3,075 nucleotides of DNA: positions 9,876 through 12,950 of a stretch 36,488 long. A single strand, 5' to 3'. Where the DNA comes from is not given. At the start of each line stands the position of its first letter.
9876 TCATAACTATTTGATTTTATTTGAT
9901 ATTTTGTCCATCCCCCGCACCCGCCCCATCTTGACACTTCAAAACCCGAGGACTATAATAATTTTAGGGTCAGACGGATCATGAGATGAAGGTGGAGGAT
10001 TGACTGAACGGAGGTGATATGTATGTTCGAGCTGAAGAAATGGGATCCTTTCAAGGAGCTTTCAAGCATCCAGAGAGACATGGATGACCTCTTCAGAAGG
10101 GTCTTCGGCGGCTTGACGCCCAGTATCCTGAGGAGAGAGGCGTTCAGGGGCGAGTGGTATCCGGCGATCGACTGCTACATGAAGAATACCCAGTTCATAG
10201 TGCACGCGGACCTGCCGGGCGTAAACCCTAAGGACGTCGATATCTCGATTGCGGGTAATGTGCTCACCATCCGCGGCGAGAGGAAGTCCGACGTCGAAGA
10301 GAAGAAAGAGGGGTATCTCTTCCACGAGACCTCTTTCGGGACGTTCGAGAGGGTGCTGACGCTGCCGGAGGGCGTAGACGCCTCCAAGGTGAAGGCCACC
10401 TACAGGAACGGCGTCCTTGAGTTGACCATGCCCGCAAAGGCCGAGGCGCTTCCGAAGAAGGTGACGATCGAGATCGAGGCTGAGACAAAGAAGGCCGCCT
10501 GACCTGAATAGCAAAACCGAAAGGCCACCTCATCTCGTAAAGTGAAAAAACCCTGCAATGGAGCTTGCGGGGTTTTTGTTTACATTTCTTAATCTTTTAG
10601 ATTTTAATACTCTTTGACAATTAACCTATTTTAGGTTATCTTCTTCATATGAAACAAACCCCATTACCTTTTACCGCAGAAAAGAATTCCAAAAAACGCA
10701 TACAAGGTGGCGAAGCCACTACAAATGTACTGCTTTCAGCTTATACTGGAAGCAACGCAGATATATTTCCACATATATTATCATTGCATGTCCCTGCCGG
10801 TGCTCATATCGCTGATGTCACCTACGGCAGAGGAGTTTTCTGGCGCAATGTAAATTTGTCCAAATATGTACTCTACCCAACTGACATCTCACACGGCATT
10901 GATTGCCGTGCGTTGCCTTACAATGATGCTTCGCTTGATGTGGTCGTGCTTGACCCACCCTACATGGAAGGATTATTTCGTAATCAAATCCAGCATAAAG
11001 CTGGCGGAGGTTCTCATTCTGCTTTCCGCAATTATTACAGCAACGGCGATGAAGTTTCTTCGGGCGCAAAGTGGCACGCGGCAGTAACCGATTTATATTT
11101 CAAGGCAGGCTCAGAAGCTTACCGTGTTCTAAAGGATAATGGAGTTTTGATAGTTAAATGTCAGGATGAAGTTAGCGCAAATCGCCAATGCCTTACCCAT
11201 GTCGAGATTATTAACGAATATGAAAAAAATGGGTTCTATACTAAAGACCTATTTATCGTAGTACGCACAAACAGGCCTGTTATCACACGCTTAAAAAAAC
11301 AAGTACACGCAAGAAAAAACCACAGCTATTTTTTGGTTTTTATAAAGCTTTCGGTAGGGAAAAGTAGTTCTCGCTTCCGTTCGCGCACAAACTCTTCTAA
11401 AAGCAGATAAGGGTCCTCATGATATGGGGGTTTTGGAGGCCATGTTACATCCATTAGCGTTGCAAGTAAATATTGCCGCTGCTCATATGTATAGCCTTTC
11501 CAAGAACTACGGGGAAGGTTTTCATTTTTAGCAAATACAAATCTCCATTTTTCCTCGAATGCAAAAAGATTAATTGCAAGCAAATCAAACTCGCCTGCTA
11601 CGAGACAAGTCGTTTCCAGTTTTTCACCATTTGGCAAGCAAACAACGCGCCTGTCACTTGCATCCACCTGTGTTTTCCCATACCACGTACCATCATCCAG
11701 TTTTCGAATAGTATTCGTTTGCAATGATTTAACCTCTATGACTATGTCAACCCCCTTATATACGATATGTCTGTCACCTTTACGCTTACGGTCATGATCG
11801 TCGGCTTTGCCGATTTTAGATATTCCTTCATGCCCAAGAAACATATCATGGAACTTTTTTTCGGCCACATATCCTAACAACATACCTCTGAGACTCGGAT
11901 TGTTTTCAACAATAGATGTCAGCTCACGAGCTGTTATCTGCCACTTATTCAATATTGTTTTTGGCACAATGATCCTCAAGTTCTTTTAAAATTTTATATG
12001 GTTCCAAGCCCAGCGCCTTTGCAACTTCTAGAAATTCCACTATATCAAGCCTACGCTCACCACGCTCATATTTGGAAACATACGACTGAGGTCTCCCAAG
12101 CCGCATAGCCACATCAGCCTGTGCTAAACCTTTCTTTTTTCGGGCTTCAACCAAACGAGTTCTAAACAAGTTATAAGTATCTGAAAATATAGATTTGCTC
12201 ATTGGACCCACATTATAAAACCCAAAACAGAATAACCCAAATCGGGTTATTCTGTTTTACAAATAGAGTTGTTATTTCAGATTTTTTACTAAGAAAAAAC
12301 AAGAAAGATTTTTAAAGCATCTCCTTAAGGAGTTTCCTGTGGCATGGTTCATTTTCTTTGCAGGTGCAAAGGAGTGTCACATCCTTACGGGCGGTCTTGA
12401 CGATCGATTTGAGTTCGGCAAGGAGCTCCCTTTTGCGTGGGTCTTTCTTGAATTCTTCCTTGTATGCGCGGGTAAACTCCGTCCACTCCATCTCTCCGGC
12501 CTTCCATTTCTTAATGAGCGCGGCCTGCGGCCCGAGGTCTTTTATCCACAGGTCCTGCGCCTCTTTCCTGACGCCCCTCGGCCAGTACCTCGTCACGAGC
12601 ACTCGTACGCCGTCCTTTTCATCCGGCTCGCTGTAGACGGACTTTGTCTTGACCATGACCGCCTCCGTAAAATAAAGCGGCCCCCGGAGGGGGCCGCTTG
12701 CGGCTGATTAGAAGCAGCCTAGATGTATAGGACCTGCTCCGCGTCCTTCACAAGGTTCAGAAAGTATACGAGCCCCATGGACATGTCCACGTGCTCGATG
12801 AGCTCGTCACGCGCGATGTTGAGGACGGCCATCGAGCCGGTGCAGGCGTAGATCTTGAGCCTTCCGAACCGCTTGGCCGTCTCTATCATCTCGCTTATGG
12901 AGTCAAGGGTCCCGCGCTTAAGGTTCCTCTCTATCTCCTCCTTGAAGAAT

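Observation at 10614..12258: Same TAACC-N7-GGTTA operator in both the M promoter and the C/R promoter; both transcripts look leaderless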

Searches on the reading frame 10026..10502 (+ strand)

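Call 5: search_protein_families(library=pfam, proteins=[window:10026-10502:+], max_evalue=0.01)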
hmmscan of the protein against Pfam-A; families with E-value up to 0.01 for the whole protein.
window:10026-10502:+ (158 aa): 2 families
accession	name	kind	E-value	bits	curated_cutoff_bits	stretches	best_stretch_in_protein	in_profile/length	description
PF00011.27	HSP20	-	1.8e-23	83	20.8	1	52-150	4-101/102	Hsp20/alpha crystallin family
PF17886.7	ArsA_HSP20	-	1.7e-08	34.3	22.5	1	54-134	1-62/63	HSP20-like domain found in ArsA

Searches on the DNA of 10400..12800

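Call 92: search_rna_families(source=window, start=10400, end=12800, threshold=evalue, max_evalue=1)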
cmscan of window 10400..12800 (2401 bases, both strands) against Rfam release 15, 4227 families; matches with E-value up to 1: 1.
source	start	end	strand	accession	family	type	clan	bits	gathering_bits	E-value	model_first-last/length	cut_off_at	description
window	12224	12258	-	RF03940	MIR9563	Gene; miRNA;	-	22.1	90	0.48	1-127/127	no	MIR9563 microRNA precursor family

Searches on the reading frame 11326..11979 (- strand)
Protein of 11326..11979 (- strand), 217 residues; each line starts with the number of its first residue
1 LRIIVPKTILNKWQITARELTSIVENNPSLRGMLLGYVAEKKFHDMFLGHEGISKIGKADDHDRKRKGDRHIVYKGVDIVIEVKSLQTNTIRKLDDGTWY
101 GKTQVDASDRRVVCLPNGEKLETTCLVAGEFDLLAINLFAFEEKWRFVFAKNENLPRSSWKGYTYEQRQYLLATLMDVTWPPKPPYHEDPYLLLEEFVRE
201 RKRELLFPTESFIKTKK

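Call 5: search_protein_families(library=pfam, proteins=[window:11326-11979:-], max_evalue=0.01)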
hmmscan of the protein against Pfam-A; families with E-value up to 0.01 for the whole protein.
window:11326-11979:- (217 aa): 0 families

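Call 6: find_related_loci(query=window:11326-11979:-, collection=genome_contigs, flank=3000)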
Query window:11326-11979:- (217 aa) in genome_contigs; peptide patterns used: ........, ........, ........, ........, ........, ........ (x = any residue, [..] = any of these).
61 stretches matched a pattern; 11 encode a relative of the query (tblastn E <= 1e-3); 11 distinct loci.
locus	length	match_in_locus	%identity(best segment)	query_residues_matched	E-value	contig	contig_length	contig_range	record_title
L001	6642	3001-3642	77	4-217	4e-114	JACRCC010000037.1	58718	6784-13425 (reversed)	MAG: Deltaproteobacteria bacterium isolate NC_groundwater_1636_Pr3_B-0.1um_54_17 SR-2_scaffold_141_1212665, whole genome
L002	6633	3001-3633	74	7-217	5e-111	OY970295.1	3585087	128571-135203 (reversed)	MAG: Thermodesulfovibrionales bacterium isolate MFD01299.bin.c.3 genome assembly, chromosome: 1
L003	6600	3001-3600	79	19-217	1e-105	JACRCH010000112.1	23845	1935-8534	MAG: Deltaproteobacteria bacterium isolate NC_groundwater_1641_Pr3_B-0.1um_55_74 SR-2_scaffold_141_2828864, whole genome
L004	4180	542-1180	63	5-217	4e-94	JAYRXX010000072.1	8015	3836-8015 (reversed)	MAG: Elusimicrobiota bacterium isolate EBPR_ori4bin.9 k141_227872, whole genome shotgun sequence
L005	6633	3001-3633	62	6-217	8e-89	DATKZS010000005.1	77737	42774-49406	MAG TPA_asm: bacterium isolate SMAG_U14251 k141_1328577, whole genome shotgun sequence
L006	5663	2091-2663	54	7-198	4e-68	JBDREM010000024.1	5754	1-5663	MAG: Planctomycetota bacterium isolate MEGAHIT-group-1.315 k141_6207654, whole genome shotgun sequence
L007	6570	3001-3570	55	7-197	1e-66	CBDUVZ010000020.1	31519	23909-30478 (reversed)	MAG TPA_asm: uncultured bacterium isolate SRR22302353_binner123_Refined_16 genome assembly, contig: ERZ25073599.373, who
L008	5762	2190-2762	54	7-198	3e-66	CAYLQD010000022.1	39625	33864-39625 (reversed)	MAG TPA_asm: uncultured Planctomycetota bacterium isolate binchicken_co97_512 genome assembly, contig: NODE_3947_length_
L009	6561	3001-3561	54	8-195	3e-65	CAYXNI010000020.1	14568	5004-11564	MAG TPA_asm: uncultured Planctomycetota bacterium isolate SRP178699_co1_473 genome assembly, contig: NODE_5383_length_14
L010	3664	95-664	52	7-198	1e-63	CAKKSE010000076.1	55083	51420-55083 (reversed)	Nitrospiria bacterium isolate Hainich-H52-bin057-1 genome assembly, contig: H52-bin057_1_Hain_H52_02um_R2_218_length_550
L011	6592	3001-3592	56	5-202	1e-43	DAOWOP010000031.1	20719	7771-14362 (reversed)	MAG TPA_asm: Planctomycetales bacterium isolate CSMAG_3057 CSMAG_3057_k141_92101_length_20719_cov_45.5851, whole genome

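Call 7: search_protein_families(library=ncbifam, proteins=[window:11326-11979:-], max_evalue=0.01)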
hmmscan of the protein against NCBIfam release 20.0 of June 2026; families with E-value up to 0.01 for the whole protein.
window:11326-11979:- (217 aa): 0 families

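Call 13: search_solved_structures(query=window:11326-11979:-, max_evalue=1, show_alignments=1)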
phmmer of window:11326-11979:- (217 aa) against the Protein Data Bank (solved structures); distinct sequences matched with E-value up to 1: 0.

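Call 76: predict_structure(alignment_id=A2)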
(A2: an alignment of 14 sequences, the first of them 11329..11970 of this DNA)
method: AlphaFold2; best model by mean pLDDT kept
length: 214 residues; sequences in the alignment: 14
mean_pLDDT: 78.0   pTM: 0.73
mean pLDDT of the five models: 78.0, 49.7, 46.7, 39.9, 39.9
residues with pLDDT >= 90: 72; 70-90: 79; 50-70: 44; < 50: 19
segments of 3 or more residues with pLDDT < 50: 1-4, 26-31, 206-214
pLDDT, mean of each block of 10 residues (from residue 1): 51 66 53 60 78 72 72 89 85 92 83 89 88 80 86 92 92 92 91 89 55 33
secondary structure, 60 per line:
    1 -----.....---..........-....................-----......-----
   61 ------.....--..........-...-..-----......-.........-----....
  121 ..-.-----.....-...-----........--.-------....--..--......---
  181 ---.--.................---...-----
elements in order: H6-10 H14-23 H25-44 E50-55 E67-71 E74-83 E96-101 E103-111 E117-122 E130-134 E144-148 H162-165 E172-177 H187-203

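Call 81: fold_search(model_id=the predicted structure, library=pdb)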
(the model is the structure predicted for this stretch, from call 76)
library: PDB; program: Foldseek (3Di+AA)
matches with E <= 10: 340; with E <= 0.001: 2
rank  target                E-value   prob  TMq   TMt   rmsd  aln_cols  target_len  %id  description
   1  2ost_A                1.3e-04  1.00  0.40  0.54   7.6       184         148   15  The structure of a bacterial homing endonuclease : I-Ssp6803I (released 2007-03-20)
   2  2ost_B                2.5e-04  1.00  0.38  0.52   8.5       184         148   14  The structure of a bacterial homing endonuclease : I-Ssp6803I (released 2007-03-20)
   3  2ost_D                4.9e-03  1.00  0.42  0.62   5.3       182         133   15  The structure of a bacterial homing endonuclease : I-Ssp6803I (released 2007-03-20)
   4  2ost_C                8.3e-03  0.99  0.35  0.50   8.8       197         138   14  The structure of a bacterial homing endonuclease : I-Ssp6803I (released 2007-03-20)
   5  5tgx_A                1.4e-01  0.28  0.27  0.26  13.6       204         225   11  Restriction/modification system-Type II R-SwaI complexed with partially cleaved DNA (released 2016-12-21)
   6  5tgq                  1.7e-01  0.33  0.33  0.32  10.4       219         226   10  Restriction-modification system Type II R.SwaI, DNA free (released 2016-12-21)
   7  8q5o_A                2.9e-01  0.33  0.30  0.40  10.0       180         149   13  N-terminal domain of restriction endonuclease Eco15I with tetra-methylated target DNA. (released 2024-07-17)
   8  2fco_B                3.3e-01  0.20  0.22  0.28   9.0       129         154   12  Crystal Structure of Bacillus stearothermophilus PrfA-Holliday Junction Resolvase (released 2006-11-21)
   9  5odn_E                5.5e-01  0.10  0.15  0.26  10.9       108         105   15  Salinibacter ruber Single-Strand Binding protein (released 2018-08-01)
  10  4tkd_A                5.9e-01  0.35  0.31  0.50   6.9       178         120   16  Sulfolobus solfataricus HJC mutants (released 2015-08-12)
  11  1rzn_B                7.0e-01  0.15  0.23  0.30   9.1       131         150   12  Crystal Structure of Penicillin-binding protein-related factor A from Bacillus Subtilis. (released 2004-11-30)
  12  5odn_G                7.4e-01  0.08  0.15  0.25  10.6       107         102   14  Salinibacter ruber Single-Strand Binding protein (released 2018-08-01)
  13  4tkd_C                7.8e-01  0.33  0.33  0.51   6.8       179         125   17  Sulfolobus solfataricus HJC mutants (released 2015-08-12)
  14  5fdk_A                1.1e+00  0.12  0.27  0.31  11.3       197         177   12  Crystal structure of RecU(D88N) in complex with palindromic DNA duplex (released 2016-12-07)
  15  3nf4_B                1.1e+00  0.12  0.21  0.14   7.2       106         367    8  Crystal structure of acyl-CoA dehydrogenase from Mycobacterium thermoresistibile bound to flavin adenine dinucleotide (released 2010-06-23)
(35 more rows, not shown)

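Call 93: search_protein_families(library=padloc, proteins=[window:11329-11970:-], max_evalue=0.001)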
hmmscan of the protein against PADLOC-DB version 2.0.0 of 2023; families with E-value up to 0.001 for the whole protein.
window:11329-11970:- (214 aa): 0 families
